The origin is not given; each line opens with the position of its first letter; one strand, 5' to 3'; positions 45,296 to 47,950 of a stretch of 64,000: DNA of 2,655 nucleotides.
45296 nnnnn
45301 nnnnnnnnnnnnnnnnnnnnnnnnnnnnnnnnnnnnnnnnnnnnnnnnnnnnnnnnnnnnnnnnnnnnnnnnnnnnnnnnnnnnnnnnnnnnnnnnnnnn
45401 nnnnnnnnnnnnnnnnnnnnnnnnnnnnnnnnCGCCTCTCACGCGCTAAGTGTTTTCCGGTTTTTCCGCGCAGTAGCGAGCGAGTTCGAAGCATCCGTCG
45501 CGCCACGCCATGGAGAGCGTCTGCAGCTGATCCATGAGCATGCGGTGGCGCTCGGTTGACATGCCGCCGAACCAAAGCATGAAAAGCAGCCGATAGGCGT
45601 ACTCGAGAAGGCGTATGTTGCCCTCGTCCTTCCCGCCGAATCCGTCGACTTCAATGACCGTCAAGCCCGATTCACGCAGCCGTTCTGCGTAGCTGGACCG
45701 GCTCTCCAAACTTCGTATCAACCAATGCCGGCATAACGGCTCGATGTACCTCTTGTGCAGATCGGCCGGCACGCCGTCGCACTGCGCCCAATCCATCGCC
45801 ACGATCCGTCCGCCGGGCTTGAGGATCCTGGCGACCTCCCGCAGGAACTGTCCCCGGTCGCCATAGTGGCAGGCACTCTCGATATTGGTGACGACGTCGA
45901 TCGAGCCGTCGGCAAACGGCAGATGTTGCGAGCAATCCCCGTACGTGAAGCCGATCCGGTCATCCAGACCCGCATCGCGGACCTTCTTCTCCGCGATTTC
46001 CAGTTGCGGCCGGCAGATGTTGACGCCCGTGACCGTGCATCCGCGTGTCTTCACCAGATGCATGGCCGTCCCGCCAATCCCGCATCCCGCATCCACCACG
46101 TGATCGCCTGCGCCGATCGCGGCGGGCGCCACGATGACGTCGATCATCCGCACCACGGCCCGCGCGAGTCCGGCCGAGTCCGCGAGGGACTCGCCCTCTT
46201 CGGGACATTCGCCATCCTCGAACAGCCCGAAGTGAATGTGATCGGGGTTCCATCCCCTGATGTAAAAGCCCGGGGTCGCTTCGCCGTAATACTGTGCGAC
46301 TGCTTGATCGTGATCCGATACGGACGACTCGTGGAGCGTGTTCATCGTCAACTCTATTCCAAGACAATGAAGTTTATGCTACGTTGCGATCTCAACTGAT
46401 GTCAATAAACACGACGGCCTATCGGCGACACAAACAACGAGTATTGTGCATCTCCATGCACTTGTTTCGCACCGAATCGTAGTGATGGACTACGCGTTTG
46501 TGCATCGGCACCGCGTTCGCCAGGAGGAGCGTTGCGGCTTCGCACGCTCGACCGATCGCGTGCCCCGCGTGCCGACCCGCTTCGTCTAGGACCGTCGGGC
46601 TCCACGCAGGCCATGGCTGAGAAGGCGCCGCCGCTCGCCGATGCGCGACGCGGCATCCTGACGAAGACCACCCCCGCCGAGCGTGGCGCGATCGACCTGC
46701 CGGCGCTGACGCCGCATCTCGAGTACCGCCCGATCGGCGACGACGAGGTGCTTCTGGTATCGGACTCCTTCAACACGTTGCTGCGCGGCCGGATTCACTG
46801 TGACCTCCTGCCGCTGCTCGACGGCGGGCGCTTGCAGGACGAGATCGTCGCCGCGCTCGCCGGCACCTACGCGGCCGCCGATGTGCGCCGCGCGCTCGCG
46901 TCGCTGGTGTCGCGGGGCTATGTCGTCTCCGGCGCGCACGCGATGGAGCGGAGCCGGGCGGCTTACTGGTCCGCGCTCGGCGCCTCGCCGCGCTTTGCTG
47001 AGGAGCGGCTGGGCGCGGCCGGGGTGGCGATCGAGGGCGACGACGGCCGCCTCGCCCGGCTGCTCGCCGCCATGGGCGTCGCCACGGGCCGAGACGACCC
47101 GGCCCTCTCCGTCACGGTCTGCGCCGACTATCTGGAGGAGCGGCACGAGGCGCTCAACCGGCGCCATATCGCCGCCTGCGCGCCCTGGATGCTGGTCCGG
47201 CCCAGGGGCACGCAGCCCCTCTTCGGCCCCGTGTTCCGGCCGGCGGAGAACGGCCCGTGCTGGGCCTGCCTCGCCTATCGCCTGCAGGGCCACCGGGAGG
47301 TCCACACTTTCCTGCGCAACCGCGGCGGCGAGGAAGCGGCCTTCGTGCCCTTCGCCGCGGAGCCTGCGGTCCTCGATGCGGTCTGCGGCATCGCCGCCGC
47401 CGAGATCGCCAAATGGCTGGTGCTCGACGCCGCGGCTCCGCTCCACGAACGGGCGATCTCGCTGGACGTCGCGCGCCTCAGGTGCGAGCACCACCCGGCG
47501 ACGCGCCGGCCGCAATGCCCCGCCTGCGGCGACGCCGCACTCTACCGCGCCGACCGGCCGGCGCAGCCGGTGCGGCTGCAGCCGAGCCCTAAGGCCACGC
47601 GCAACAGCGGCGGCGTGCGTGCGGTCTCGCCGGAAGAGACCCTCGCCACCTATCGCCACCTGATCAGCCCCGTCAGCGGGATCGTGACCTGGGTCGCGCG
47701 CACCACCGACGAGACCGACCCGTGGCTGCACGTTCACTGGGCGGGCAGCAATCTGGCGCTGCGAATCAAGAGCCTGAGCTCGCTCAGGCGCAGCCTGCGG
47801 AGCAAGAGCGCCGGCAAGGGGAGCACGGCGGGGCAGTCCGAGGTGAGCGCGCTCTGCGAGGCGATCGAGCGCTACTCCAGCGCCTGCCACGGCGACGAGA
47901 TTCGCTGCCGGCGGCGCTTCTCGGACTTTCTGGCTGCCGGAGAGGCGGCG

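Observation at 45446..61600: Complete NHLP-leader / fused E1-YcaO RiPP gene cluster with its own three-component exporter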

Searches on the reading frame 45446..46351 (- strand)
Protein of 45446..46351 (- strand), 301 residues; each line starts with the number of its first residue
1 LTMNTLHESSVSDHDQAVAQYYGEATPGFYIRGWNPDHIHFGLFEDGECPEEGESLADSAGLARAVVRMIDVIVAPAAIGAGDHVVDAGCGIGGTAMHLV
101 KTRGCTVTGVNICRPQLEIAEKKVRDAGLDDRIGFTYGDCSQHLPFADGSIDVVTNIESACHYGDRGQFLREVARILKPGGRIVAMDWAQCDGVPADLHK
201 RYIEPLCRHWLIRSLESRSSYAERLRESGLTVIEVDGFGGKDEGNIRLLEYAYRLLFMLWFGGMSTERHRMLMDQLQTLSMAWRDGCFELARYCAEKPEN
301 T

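Call 3: search_protein_families(library=pfam, proteins=[window:45446-46351:-], max_evalue=0.01)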
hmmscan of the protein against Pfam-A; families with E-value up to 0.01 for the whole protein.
window:45446-46351:- (301 aa): 11 families
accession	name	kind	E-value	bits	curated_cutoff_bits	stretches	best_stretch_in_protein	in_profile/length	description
PF08241.18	Methyltransf_11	-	5.7e-22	78.6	21.2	1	86-184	1-94/95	Methyltransferase domain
PF13649.12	Methyltransf_25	-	2.5e-19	70.2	27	1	85-181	1-97/97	Methyltransferase domain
PF13489.12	Methyltransf_23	-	1.5e-15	57.8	27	1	79-234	20-163/164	Methyltransferase domain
PF13847.12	Methyltransf_31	-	3.8e-15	56.3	27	1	81-195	3-119/145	Methyltransferase domain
PF01209.24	Ubie_methyltran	-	4.4e-13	49.6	20.1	1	81-191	47-157/233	ubiE/COQ5 methyltransferase family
PF08242.18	Methyltransf_12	-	1.8e-12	48.3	30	1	86-183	1-98/98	Methyltransferase domain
PF02353.26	CMAS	-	5.2e-10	39.5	27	1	59-185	40-164/273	Mycolic acid cyclopropane synthetase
PF09445.16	Methyltransf_15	-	0.00033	20.7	22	1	84-146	3-64/165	RNA cap guanine-N2 methyltransferase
PF05175.20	MTS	-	0.0019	18.3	23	1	82-183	32-136/170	Methyltransferase small domain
PF00891.24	Methyltransf_2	-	0.0066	16.3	22.3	1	80-187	61-166/210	O-methyltransferase domain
PF13578.12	Methyltransf_24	-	0.0085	17.4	26.3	0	105-185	24-102/105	Methyltransferase domain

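Call 4: search_protein_families(library=ncbifam, proteins=[window:45446-46351:-], max_evalue=0.01)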
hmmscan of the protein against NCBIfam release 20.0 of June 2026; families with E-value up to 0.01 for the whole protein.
window:45446-46351:- (301 aa): 41 families (the best 25 are shown)
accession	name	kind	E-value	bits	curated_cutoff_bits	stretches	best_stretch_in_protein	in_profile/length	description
NF041675.1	sarc_dimgly_tmase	equivalog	3e-27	96.2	550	1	18-236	12-216/278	sarcosine/dimethylglycine N-methyltransferase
NF045825.1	FAmtase_mtf2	equivalog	2.1e-19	69.8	400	1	55-195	33-168/248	fatty-acid O-methyltransferase Mtf2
NF045823.1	PthPhpthDimycoMt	equivalog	7.9e-19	67.8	300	1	56-195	42-176/256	phthiotriol/phenolphthiotriol dimycocerosates methyltransferase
NF045667.1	MTase_DVU1556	equivalog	7.2e-17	61.6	155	1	72-233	13-163/213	DVU_1556 family methyltransferase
NF041943.1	GPPMT_Stmyces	equivalog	2.4e-16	60.4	400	1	77-235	73-226/272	geranyl diphosphate 2-C-methyltransferase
TIGR01934.1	MenG_MenH_UbiE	subfamily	5.5e-16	58.5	158.35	1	77-202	35-159/223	ubiquinone/menaquinone biosynthesis methyltransferase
NF043040.1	corrin_prot_MT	hypoth_equivalog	1.5e-15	57.2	180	1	74-209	34-167/216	corrinoid protein-associated methyltransferase CpaM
NF001244.0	PRK00216.1-5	equivalog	4.8e-14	52.2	216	1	80-194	47-162/236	bifunctional demethylmenaquinone methyltransferase/2-methoxy-6-polyprenyl-1,4-benzoquinol methylase UbiE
NF008823.0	PRK11873.1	subfamily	2.8e-13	50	263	1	77-235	73-228/272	arsenite methyltransferase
TIGR02752.1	MenG_heptapren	equivalog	5.2e-13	49.1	419.85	1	79-192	43-156/231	demethylmenaquinone methyltransferase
NF052510.1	methyltran_MpqE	exception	3.1e-12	46.4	335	1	77-190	42-156/234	methyl-plastoquinone biosynthesis methyltransferase MpqE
NF041537.1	ArsM_AhpD_UU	exception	4.2e-12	45.5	510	1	78-201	73-196/345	arsenite methyltransferase/AhpD domain selenoprotein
NF001243.0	PRK00216.1-4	equivalog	6.7e-12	45.2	235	1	79-192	45-158/237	demethylmenaquinone methyltransferase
NF040703.1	cyclopro_CfaB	exception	7e-12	44.8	650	1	62-185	140-263/393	C17 cyclopropane fatty acid synthase CfaB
NF053839.1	CPFASynBruc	equivalog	1.9e-11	43.6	600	1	73-190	166-281/410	cyclopropane fatty acid synthase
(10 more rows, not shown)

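Call 62: search_solved_structures(query=window:45446-46351:-, max_evalue=0.00001)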
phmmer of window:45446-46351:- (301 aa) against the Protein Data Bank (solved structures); distinct sequences matched with E-value up to 0.00001: 37.
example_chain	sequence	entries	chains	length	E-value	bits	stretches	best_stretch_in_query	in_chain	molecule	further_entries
3bus_A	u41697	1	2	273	6.1e-30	107.9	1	16-229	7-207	Methyltransferase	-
6uv6_A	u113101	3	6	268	4.2e-26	95.3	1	33-235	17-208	D-glucose O-methyltransferase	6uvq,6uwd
8zc8_A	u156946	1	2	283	7.4e-26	94.5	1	59-234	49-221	MitM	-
21zq_A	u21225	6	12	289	7.7e-26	94.4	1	59-234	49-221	MitM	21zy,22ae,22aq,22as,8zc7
5gm1_A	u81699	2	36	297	1.8e-20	76.8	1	37-187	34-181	O-methylransferase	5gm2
4pne_A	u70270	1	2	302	8.5e-16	61.5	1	16-184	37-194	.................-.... protein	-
2o57_A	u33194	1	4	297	3.3e-15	59.5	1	14-233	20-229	putative sarcosine dimethylglycine methyltransferase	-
7v6h_A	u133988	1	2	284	5.9e-14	55.4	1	64-191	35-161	Cyclopropane fatty-acyl-phospholipid synthase-like methyltransferase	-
4f84_A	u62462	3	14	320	1.2e-13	54.5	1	43-210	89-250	Geranyl diphosphate 2-C-methyltransferase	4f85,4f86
7fbh_A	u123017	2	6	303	4.8e-13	52.4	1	13-185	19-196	BezA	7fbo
5wp5_A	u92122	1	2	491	7.9e-13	51.7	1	74-229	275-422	Phosphomethylethanolamine N-methyltransferase 2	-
5wp4_A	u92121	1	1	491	5.1e-12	49.1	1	79-233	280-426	Phosphoethanolamine N-methyltransferase 1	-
1xxl_A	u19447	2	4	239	1e-11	48.1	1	73-189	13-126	YcgJ protein | ycgJ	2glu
6f5z_A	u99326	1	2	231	9.1e-10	41.7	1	77-240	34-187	24-sterol C-methyltransferase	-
3vc1_A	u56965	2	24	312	1.6e-09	40.9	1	79-209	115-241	Geranyl diphosphate 2-C-methyltransferase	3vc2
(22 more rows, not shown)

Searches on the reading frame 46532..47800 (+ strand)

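Call 53: search_protein_families(library=pfam, proteins=[window:46532-47800:+], max_evalue=10)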
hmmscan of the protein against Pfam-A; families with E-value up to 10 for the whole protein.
window:46532-47800:+ (423 aa): 2 families
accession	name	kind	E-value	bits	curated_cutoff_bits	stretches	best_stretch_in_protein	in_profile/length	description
PF21084.3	DUF4423_like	-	2.2e-05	25.1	24.1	1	60-131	3-74/76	Winged Helix-turn-helix domain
PF05402.18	PqqD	-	0.018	15.8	23.4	1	92-131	22-67/67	Coenzyme PQQ synthesis protein D (PqqD)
